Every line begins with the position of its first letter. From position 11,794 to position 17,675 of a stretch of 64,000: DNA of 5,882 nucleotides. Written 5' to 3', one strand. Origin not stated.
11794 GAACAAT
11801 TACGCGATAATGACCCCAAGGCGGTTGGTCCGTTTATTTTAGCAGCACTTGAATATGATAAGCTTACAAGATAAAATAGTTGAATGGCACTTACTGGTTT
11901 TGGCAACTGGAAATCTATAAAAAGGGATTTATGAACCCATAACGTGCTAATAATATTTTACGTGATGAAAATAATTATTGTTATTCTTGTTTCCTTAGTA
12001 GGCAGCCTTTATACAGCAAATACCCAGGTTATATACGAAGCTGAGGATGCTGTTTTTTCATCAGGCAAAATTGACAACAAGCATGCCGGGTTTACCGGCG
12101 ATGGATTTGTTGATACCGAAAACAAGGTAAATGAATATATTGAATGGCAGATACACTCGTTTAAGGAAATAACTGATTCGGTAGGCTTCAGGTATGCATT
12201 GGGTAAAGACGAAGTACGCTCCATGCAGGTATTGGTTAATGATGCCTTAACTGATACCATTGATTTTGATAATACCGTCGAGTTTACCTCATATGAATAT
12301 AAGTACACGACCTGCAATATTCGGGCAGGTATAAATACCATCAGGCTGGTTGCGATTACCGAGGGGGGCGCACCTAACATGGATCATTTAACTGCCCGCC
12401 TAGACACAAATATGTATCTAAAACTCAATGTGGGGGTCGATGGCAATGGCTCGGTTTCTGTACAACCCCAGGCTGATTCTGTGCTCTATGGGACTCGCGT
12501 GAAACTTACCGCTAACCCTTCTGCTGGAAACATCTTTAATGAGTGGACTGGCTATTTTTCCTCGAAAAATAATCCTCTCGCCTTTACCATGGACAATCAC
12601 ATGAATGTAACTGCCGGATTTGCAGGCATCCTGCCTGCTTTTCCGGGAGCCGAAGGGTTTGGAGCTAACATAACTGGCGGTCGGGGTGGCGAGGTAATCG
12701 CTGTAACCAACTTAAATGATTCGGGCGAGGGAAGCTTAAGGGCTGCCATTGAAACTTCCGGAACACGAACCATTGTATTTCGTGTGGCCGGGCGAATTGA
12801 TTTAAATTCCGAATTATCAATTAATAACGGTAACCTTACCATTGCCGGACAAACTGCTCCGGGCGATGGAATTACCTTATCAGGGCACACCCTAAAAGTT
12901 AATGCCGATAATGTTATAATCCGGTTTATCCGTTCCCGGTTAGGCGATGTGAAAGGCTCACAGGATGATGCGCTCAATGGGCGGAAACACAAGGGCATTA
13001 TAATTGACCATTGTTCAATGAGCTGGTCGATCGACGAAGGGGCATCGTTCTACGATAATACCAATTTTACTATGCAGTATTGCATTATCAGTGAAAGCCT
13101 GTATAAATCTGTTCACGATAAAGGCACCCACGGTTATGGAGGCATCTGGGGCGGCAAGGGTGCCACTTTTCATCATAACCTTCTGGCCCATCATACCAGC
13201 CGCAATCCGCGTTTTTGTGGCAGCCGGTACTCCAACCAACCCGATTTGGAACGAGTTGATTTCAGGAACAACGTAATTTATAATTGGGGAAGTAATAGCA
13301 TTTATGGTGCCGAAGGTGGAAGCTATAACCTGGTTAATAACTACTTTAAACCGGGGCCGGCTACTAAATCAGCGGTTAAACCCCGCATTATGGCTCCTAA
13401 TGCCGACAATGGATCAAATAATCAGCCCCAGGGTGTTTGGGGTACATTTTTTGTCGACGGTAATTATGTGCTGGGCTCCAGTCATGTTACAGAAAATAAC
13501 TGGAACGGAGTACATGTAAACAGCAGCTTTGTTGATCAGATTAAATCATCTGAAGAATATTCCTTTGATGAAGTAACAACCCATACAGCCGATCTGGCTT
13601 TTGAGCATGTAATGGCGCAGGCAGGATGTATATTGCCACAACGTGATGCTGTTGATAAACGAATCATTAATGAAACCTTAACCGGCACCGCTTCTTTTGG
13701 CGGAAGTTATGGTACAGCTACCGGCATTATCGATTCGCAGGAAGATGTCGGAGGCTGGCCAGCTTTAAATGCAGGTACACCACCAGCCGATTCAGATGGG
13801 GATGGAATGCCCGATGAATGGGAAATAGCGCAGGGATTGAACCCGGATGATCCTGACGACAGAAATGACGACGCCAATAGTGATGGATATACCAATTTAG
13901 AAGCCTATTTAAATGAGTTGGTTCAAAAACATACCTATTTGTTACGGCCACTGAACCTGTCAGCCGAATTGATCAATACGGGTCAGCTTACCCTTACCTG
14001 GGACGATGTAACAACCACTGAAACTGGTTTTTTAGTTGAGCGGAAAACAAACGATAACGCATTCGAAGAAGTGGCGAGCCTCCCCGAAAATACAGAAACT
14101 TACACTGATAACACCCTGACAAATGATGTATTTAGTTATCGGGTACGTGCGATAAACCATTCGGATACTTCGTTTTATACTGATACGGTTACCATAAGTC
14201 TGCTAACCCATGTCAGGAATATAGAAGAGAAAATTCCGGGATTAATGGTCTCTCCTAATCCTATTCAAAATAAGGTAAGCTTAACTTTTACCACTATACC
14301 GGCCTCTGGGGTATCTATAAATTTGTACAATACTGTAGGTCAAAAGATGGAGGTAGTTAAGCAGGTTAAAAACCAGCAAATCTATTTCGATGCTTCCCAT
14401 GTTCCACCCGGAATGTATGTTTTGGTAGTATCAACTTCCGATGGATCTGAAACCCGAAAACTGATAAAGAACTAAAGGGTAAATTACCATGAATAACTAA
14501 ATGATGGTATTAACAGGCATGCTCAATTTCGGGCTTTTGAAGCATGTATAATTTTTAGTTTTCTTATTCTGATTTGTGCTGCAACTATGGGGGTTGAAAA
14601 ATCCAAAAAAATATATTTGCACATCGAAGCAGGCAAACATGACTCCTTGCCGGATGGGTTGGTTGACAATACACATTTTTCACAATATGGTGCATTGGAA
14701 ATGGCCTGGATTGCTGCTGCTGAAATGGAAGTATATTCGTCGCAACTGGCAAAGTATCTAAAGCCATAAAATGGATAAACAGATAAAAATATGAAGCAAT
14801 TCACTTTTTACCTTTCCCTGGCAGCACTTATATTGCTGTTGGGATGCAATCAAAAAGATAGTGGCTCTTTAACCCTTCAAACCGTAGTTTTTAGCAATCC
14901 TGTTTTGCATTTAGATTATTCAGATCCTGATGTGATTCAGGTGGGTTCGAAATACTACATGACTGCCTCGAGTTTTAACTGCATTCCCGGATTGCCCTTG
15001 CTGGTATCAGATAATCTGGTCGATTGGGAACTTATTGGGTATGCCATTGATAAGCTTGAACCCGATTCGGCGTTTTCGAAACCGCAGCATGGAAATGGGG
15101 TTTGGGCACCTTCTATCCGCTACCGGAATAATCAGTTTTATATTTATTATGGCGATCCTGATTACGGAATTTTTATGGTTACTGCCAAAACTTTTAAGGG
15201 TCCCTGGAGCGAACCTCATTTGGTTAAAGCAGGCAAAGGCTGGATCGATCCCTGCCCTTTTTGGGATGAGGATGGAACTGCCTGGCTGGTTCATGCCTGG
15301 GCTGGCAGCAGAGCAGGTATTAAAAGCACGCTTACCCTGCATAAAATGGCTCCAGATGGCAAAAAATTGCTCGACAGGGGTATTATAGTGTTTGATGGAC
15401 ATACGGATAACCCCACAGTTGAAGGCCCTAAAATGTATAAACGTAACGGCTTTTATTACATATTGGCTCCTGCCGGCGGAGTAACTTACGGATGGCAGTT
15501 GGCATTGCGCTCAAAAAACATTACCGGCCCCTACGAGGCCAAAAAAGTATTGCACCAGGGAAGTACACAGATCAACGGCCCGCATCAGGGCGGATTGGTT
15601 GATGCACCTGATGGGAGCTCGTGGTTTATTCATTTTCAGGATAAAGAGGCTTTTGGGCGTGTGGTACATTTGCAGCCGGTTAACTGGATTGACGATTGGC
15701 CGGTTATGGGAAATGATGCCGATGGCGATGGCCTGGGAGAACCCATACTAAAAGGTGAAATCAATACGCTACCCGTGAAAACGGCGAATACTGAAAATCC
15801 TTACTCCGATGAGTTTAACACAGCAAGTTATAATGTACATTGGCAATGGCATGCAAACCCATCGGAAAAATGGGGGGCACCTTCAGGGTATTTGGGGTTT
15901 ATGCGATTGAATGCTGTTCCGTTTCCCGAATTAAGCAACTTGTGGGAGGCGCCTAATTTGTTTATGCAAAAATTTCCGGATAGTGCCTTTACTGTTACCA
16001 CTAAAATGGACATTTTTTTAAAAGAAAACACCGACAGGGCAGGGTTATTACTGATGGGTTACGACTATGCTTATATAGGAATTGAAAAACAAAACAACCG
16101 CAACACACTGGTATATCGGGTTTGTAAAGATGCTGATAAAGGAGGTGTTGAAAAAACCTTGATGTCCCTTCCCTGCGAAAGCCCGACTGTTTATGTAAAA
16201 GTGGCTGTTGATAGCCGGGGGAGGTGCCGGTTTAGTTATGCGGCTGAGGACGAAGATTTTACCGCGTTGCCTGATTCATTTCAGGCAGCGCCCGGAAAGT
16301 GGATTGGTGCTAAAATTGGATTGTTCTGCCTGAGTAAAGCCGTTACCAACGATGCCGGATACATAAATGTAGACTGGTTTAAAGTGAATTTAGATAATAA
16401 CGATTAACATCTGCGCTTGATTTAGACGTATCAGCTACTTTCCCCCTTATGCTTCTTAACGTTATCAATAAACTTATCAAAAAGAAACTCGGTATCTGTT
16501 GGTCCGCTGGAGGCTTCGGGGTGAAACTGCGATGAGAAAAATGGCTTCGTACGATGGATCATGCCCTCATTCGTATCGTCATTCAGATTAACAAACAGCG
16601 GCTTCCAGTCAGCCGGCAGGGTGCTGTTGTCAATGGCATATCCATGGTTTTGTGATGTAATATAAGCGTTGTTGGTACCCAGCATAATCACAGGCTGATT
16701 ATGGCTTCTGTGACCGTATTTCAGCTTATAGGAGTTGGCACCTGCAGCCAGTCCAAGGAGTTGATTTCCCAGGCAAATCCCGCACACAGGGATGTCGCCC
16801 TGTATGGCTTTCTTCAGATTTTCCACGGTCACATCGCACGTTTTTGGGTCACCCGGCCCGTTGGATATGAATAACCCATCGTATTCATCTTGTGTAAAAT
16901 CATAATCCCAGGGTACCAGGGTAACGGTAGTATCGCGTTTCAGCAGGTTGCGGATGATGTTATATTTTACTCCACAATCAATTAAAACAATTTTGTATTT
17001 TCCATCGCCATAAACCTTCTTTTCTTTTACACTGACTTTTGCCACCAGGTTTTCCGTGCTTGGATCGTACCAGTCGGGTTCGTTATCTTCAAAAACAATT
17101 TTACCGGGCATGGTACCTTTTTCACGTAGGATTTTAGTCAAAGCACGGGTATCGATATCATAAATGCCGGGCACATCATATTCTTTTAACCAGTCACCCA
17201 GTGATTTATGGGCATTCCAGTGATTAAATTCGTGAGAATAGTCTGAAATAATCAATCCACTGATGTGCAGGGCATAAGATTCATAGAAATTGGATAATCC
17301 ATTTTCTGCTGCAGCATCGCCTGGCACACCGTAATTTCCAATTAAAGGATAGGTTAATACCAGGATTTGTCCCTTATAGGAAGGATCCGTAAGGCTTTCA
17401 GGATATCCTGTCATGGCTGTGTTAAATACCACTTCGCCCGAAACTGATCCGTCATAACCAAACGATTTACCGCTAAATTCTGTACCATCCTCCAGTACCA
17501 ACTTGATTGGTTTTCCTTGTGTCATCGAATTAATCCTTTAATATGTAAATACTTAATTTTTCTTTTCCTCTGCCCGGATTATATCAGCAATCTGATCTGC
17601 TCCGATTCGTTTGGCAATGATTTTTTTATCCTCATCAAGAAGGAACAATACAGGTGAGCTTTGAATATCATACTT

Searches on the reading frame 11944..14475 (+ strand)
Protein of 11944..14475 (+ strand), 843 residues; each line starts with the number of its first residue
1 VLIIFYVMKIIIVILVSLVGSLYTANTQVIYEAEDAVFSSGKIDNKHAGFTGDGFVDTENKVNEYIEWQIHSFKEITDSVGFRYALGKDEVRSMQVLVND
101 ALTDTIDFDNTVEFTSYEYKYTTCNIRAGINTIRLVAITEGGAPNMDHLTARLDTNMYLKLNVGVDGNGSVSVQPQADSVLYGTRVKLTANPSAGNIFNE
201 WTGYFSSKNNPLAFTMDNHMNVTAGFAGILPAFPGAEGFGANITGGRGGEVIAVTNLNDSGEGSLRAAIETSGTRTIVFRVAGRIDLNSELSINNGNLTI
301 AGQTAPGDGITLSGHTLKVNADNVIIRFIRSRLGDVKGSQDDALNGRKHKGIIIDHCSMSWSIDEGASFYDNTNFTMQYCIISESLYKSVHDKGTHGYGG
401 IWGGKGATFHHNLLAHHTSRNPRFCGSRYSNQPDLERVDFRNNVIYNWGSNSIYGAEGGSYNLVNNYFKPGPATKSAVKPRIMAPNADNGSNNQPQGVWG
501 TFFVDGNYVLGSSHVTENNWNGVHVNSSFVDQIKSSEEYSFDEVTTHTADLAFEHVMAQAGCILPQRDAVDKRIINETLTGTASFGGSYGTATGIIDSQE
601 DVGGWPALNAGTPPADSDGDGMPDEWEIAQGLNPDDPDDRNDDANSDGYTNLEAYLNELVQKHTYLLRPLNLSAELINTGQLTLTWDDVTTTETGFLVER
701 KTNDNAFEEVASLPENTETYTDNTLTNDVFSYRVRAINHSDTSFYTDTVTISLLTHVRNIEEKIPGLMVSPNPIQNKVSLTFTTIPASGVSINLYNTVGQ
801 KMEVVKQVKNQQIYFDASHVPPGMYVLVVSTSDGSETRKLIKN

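Call 42: find_encoding_contigs(protein=window:11944-14475:+, flank=10000, max_places=1)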
Protein window:11944-14475:+ (843 aa): no gene with exactly this product is on record in the collection.

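Call 44: search_protein_families(library=pfam, proteins=[window:11944-14475:+], max_evalue=0.00001)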
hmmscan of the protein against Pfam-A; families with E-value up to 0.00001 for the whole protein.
window:11944-14475:+ (843 aa): 2 families
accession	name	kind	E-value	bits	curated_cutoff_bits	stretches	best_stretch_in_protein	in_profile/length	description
PF18962.6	Por_Secre_tail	-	1.1e-09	38.8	27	1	770-841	2-74/75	Secretion system C-terminal sorting domain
PF18998.6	Flg_new_2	-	1.4e-08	35.1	23.6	1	161-227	3-70/73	Divergent InlB B-repeat domain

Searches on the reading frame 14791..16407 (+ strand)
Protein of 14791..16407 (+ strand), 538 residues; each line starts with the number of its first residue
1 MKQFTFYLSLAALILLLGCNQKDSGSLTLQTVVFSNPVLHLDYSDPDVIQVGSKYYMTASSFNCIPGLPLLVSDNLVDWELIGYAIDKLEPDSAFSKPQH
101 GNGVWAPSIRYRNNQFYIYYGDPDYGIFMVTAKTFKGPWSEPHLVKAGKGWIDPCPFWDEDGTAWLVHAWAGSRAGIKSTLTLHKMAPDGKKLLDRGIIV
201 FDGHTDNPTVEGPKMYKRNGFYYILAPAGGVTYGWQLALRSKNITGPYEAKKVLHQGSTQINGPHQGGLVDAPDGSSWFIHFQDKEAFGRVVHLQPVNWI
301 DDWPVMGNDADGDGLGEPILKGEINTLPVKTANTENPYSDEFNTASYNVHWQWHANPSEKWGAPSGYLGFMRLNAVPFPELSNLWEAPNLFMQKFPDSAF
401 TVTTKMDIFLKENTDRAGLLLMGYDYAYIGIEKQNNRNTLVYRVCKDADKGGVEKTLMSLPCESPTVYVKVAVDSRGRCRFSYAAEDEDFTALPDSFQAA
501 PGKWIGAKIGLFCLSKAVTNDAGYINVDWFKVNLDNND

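Call 44: search_protein_families(library=pfam, proteins=[window:14791-16407:+], max_evalue=0.00001)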
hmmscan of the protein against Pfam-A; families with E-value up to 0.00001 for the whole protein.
window:14791-16407:+ (538 aa): 2 families
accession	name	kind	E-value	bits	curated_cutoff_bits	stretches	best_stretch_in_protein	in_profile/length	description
PF04616.20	Glyco_hydro_43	-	1.4e-66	225.2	32.2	1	34-304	1-288/288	Glycosyl hydrolases family 43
PF17851.8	GH43_C2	-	1.7e-34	119.8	22.7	1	339-532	1-202/203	Beta xylosidase C-terminal Concanavalin A-like domain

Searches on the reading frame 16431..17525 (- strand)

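Call 44: search_protein_families(library=pfam, proteins=[window:16431-17525:-], max_evalue=0.00001)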
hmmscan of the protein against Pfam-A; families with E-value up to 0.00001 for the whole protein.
window:16431-17525:- (364 aa): 2 families
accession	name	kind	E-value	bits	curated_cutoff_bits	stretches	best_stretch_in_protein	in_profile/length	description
PF00117.34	GATase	-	7.7e-54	182.7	22.8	1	180-354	1-189/190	Glutamine amidotransferase class-I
PF00988.28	CPSase_sm_chain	-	4.6e-51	172.3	27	1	9-143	1-126/126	Carbamoyl-phosphate synthase small chain, CPSase domain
